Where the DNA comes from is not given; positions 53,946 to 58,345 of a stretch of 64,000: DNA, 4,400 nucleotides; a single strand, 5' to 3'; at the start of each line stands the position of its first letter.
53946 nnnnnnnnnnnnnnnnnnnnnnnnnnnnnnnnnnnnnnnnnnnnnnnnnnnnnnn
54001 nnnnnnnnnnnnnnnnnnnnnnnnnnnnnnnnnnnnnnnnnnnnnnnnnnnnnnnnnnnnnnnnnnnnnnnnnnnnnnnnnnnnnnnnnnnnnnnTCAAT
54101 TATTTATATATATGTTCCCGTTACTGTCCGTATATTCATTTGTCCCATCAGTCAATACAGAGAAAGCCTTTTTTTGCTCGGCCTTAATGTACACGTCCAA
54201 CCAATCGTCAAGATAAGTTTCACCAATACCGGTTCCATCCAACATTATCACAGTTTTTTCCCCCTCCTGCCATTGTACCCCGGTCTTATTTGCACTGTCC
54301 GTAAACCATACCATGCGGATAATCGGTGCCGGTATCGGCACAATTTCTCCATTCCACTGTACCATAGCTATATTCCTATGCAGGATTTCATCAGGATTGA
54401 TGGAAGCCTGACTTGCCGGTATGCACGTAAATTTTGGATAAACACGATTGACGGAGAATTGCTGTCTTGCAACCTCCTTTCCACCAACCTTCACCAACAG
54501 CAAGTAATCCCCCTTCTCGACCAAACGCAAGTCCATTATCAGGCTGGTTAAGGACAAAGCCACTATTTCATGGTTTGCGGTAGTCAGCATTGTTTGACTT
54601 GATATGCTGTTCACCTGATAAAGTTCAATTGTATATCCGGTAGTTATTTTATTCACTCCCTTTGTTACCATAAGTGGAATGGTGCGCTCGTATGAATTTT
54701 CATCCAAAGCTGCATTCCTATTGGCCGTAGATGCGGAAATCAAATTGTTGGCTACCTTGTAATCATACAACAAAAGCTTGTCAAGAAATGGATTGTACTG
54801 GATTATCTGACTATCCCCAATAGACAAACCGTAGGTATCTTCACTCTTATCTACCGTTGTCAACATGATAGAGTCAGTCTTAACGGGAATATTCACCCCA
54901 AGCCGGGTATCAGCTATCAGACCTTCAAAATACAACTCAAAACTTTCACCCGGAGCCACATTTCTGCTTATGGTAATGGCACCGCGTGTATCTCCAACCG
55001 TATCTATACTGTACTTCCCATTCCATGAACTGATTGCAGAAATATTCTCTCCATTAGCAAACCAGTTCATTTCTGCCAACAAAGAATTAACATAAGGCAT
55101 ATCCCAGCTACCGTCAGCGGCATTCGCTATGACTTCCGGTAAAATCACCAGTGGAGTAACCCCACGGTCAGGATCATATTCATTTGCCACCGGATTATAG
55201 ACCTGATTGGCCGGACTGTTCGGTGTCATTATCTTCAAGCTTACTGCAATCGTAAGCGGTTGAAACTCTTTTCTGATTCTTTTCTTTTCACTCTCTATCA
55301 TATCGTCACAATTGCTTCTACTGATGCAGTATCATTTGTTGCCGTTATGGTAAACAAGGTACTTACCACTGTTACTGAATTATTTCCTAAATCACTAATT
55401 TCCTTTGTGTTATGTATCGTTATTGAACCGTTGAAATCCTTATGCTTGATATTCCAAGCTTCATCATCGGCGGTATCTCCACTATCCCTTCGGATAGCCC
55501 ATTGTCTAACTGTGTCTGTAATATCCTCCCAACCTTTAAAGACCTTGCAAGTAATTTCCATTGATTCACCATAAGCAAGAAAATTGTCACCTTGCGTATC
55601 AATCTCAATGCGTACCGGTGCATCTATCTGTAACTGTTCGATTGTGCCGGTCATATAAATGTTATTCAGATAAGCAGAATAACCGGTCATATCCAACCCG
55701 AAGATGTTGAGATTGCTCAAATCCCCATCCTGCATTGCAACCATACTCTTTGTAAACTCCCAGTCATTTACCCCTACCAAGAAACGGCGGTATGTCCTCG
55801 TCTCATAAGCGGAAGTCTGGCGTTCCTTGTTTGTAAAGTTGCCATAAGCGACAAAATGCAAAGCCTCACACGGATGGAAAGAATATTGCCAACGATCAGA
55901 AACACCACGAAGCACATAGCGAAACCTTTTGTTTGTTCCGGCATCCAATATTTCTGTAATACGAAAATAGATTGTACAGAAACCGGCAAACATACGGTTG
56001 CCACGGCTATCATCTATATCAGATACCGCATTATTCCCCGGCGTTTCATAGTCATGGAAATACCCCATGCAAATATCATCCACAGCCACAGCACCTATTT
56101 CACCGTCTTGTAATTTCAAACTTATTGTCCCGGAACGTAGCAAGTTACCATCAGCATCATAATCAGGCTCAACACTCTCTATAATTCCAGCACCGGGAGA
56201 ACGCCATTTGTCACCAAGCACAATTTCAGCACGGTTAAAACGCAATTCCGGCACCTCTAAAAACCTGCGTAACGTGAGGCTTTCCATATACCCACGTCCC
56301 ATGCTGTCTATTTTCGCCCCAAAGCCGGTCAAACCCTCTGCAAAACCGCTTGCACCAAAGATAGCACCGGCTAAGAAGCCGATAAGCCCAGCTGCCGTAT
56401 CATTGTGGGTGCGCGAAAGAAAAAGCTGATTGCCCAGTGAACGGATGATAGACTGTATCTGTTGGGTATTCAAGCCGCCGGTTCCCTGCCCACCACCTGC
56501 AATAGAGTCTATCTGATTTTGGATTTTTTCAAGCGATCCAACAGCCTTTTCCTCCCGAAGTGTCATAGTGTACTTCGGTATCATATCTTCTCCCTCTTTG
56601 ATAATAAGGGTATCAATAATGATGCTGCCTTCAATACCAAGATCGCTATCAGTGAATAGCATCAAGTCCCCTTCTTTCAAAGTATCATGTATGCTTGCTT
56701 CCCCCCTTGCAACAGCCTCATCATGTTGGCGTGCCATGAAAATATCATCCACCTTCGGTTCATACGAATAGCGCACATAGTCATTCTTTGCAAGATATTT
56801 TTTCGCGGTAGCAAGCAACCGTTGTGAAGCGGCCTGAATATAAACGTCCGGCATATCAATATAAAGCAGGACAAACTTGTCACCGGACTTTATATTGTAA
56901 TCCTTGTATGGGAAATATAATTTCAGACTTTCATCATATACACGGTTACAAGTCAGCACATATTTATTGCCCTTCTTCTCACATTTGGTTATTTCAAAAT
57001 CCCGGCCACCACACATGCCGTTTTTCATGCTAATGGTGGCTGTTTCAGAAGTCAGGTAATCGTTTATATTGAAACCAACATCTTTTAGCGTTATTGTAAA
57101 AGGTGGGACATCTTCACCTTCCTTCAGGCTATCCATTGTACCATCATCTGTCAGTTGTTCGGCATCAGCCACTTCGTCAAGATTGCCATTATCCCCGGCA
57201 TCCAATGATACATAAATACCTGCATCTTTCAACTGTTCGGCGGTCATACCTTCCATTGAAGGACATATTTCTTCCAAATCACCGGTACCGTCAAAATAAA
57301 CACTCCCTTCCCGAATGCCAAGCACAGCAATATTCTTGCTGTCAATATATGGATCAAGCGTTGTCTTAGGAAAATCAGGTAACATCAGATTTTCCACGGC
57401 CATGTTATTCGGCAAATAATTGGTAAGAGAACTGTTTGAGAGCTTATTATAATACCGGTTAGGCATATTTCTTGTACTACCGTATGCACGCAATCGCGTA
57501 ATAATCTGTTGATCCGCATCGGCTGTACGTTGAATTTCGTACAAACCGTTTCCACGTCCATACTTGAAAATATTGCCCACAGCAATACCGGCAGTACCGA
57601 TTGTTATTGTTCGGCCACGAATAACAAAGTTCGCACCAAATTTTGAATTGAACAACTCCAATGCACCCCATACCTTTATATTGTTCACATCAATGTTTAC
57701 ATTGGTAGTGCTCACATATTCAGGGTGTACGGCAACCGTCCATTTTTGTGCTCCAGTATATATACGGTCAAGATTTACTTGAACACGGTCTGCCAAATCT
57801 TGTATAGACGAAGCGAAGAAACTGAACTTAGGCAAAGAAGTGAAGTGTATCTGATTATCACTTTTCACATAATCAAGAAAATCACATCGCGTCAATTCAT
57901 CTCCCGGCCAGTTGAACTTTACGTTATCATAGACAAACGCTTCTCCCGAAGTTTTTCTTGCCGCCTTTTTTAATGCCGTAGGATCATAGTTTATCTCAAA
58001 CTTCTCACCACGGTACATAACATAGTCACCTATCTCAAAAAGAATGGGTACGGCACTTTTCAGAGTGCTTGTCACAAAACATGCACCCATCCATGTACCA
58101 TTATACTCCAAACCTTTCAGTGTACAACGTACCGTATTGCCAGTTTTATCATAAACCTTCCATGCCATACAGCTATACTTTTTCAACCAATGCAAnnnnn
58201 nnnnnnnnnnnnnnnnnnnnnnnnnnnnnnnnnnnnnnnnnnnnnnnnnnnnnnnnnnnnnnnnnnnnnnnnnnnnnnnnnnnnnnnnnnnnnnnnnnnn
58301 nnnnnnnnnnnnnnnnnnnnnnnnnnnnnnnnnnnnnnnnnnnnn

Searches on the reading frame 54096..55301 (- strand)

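Call 6: search_protein_families(library=pfam, proteins=[window:54096-55301:-], max_evalue=0.01)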
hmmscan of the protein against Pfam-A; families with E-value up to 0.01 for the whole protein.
window:54096-55301:- (401 aa): 0 families

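Call 7: search_protein_families(library=phrogs, proteins=[window:54096-55301:-], max_evalue=0.001)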
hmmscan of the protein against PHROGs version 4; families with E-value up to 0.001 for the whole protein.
window:54096-55301:- (401 aa): 1 family
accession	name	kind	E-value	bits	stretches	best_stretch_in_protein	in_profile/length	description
phrog_3267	-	tail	3.9e-09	37.1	1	24-232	24-205/369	tail protein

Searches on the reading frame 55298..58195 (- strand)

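Call 6: search_protein_families(library=pfam, proteins=[window:55298-58195:-], max_evalue=0.01)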
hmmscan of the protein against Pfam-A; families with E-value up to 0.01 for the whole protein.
window:55298-58195:- (965 aa): 0 families

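Call 7: search_protein_families(library=phrogs, proteins=[window:55298-58195:-], max_evalue=0.001)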
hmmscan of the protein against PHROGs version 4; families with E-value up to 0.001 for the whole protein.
window:55298-58195:- (965 aa): 6 families
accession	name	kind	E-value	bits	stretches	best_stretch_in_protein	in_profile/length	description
phrog_19846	-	unknown function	8.3e-43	147.3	1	35-527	32-448/1272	-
phrog_17422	-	unknown function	2.4e-26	92.9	2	49-676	41-622/961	-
phrog_26822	-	unknown function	2.7e-23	83.4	1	611-804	140-308/530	-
phrog_15074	-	unknown function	7.1e-17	61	1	47-550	36-504/1773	-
phrog_22546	-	unknown function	1.8e-15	56.7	1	51-491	44-418/1386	-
phrog_31303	-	unknown function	3.2e-10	39.4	1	201-249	194-242/980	-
